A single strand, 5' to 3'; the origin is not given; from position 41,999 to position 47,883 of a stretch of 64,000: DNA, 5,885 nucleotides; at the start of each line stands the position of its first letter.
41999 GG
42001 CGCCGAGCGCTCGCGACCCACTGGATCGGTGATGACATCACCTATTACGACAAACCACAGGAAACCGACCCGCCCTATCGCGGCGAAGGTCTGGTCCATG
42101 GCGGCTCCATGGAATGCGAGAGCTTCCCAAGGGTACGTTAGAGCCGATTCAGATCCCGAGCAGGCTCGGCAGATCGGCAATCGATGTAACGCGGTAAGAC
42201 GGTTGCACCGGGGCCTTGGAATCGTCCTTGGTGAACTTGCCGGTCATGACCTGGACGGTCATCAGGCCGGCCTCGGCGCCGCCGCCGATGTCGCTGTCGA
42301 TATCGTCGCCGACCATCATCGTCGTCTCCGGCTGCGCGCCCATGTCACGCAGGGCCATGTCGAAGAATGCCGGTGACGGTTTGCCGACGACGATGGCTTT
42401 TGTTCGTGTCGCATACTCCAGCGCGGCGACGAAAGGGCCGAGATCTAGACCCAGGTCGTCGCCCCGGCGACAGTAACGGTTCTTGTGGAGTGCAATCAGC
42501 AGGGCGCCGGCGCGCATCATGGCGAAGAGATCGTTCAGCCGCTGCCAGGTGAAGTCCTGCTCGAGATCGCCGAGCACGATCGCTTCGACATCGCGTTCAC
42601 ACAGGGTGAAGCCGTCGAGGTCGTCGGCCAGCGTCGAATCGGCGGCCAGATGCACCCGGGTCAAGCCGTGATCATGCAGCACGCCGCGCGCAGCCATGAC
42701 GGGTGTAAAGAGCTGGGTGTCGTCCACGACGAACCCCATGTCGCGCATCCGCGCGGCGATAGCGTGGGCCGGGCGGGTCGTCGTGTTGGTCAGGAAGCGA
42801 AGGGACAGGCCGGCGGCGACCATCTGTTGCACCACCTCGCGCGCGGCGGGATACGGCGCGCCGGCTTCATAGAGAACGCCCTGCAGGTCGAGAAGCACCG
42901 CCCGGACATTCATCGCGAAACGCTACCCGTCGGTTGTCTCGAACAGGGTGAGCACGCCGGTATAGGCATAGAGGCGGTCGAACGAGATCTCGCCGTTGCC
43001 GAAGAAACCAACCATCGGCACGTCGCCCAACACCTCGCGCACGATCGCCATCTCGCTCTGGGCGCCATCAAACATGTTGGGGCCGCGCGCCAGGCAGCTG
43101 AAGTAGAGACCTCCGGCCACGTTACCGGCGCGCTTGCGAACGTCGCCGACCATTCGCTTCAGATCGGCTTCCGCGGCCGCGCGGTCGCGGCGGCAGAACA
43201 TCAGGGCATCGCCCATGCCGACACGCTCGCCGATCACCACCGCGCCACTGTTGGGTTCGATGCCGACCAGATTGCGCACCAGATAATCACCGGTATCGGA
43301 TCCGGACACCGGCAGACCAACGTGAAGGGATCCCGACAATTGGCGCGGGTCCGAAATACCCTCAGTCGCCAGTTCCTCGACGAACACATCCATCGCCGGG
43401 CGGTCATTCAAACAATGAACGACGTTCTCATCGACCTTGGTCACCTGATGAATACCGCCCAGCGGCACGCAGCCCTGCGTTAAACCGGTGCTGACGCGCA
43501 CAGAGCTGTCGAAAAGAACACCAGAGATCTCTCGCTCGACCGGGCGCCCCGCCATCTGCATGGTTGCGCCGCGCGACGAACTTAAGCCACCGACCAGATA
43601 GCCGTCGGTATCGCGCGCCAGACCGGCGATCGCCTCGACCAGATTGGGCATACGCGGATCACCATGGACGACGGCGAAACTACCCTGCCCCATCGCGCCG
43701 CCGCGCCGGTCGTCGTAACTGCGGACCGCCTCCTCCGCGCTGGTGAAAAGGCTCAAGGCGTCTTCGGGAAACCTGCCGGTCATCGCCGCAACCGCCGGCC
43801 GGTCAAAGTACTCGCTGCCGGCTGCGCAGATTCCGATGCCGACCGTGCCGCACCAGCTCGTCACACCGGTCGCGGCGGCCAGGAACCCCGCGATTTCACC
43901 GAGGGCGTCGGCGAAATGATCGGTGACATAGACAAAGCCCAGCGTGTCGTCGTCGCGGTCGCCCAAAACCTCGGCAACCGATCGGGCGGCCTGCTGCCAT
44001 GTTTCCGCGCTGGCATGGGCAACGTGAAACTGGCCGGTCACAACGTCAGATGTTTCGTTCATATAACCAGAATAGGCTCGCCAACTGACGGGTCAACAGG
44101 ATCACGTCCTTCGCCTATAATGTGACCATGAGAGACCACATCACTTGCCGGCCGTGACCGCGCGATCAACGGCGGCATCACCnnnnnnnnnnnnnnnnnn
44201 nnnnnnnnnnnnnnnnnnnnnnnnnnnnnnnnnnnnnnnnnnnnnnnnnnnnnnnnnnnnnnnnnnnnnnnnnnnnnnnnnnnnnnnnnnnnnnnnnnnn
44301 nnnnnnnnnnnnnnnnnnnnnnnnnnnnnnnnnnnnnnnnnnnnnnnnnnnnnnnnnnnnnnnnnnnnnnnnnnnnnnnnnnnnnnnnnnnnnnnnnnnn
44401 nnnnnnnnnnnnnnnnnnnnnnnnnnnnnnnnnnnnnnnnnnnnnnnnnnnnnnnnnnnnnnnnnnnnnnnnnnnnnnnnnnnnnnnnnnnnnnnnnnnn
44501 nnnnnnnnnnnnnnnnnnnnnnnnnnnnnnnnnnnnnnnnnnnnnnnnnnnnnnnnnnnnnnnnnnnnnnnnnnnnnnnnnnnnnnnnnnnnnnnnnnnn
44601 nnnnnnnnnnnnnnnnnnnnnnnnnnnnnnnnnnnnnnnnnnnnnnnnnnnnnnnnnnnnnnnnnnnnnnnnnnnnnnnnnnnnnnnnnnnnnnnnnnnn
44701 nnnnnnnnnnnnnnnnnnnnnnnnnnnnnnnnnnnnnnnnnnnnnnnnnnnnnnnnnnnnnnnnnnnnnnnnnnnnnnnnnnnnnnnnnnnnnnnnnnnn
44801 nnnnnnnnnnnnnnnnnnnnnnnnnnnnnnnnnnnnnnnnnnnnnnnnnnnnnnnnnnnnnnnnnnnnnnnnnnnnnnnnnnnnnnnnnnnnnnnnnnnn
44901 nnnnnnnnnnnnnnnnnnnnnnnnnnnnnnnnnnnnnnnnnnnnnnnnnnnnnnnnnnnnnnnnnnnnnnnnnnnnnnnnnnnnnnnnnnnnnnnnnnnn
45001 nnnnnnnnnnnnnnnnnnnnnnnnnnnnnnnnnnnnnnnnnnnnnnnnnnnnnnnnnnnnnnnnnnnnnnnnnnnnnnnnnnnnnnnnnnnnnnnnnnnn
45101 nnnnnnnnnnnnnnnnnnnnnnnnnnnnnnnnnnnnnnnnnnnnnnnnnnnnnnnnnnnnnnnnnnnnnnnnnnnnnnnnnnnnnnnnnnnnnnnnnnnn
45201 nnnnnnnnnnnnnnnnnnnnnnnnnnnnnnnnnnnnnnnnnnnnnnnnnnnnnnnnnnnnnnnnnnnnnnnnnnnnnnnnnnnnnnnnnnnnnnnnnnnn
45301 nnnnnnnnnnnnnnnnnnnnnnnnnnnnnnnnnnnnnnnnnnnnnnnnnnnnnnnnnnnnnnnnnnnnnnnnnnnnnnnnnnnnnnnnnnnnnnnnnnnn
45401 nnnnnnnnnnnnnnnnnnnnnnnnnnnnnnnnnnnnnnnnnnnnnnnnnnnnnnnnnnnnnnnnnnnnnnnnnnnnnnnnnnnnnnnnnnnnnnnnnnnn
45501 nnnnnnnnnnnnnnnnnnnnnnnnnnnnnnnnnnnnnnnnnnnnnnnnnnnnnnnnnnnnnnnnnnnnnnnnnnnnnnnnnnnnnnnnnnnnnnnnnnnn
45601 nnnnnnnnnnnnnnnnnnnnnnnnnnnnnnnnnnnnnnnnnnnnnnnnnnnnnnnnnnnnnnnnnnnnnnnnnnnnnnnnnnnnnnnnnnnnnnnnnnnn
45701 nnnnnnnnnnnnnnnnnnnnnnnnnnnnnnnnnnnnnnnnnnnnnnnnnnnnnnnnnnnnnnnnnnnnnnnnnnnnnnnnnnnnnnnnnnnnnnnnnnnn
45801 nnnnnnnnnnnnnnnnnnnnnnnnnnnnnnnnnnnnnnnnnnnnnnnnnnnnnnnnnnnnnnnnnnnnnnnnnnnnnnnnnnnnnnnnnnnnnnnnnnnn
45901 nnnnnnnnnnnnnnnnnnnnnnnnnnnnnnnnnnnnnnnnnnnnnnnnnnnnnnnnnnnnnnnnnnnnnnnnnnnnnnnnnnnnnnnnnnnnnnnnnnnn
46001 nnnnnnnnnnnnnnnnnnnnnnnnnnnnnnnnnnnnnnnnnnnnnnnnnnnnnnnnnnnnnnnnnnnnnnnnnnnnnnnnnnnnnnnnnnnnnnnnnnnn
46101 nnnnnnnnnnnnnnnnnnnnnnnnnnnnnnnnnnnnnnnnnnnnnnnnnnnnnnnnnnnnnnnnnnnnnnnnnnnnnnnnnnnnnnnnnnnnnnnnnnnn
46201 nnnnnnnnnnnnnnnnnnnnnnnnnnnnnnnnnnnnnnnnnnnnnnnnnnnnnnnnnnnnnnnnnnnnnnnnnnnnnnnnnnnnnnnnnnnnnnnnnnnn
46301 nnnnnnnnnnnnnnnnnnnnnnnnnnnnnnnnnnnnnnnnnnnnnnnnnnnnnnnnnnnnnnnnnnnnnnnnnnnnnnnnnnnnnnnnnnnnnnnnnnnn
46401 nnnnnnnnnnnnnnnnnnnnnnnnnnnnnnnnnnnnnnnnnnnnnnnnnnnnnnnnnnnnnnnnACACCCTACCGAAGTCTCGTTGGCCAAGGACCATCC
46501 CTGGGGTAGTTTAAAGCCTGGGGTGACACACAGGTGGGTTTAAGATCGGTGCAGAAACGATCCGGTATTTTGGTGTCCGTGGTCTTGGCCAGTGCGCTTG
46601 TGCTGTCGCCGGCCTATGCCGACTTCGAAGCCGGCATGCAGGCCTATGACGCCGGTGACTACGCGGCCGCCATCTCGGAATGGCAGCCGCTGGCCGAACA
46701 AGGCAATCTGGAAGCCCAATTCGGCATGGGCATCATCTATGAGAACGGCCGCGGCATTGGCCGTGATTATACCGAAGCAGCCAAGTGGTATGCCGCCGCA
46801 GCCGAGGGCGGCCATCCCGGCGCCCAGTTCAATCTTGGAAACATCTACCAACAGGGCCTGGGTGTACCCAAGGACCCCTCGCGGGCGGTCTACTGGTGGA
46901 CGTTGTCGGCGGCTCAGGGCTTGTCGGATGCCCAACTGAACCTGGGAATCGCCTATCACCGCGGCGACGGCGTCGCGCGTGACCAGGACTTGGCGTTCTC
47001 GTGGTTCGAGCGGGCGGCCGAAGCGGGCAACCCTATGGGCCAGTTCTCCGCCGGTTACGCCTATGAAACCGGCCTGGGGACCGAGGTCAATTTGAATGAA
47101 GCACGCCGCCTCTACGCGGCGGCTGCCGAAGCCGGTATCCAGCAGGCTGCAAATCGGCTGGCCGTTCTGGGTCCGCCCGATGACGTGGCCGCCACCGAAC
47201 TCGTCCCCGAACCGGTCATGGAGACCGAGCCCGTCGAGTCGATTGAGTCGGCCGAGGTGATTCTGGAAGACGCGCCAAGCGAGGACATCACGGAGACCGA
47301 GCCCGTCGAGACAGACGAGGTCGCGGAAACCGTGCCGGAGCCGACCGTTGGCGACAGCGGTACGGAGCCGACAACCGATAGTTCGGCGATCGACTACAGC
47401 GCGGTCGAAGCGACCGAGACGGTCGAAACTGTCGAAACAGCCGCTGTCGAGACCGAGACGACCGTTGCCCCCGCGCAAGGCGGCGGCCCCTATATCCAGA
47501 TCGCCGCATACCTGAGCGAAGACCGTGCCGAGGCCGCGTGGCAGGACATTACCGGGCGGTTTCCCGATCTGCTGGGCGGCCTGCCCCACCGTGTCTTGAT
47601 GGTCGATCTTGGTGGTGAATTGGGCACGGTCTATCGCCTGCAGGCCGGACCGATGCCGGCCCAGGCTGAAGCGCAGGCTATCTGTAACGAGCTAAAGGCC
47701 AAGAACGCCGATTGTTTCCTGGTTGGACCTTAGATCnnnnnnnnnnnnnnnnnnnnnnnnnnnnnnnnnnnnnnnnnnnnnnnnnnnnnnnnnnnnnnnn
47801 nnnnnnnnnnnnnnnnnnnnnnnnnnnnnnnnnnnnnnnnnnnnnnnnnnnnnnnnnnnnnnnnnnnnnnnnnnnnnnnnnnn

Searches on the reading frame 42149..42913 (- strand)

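Call 110: search_protein_families(library=pfam, proteins=[window:42149-42913:-], max_evalue=0.0001)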
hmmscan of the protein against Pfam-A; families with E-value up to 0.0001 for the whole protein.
window:42149-42913:- (254 aa): 4 families
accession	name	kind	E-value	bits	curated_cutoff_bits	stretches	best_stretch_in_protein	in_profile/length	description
PF13242.12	Hydrolase_like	-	1.7e-21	76.4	22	1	176-248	2-75/75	HAD-hyrolase-like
PF13344.12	Hydrolase_6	-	3.3e-17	62.8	27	1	6-101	1-97/101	Haloacid dehalogenase-like hydrolase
PF00702.32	Hydrolase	-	2.8e-14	54.4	26.4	1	3-216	1-191/191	haloacid dehalogenase-like hydrolase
PF13419.12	HAD_2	-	2e-05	25.2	23.8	1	176-221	133-177/178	Haloacid dehalogenase-like hydrolase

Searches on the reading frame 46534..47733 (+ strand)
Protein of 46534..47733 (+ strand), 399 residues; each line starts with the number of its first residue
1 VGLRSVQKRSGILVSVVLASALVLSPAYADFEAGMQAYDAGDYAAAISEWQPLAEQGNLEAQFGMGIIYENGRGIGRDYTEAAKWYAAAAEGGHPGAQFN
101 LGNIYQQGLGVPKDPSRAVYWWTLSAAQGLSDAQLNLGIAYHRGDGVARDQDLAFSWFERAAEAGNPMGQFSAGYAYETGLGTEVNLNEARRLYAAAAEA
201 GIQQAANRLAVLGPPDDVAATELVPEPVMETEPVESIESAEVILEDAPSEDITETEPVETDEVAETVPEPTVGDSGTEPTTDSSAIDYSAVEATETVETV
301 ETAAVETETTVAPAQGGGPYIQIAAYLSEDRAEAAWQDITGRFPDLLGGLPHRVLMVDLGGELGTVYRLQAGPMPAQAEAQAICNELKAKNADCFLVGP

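Call 3: search_protein_families(library=pfam, proteins=[window:46534-47733:+], max_evalue=0.01)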
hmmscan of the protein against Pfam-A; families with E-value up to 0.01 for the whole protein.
window:46534-47733:+ (399 aa): 3 families
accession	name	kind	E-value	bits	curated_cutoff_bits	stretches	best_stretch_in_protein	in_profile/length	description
PF08238.18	Sel1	-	6.5e-41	137.7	30.7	4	97-129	3-35/36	Sel1 repeat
PF05036.18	SPOR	-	1.9e-10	41.3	21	1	317-397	3-75/76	SPOR domain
PF13432.12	TPR_16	-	0.0017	19.2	32.7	1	33-91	3-59/65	Tetratricopeptide repeat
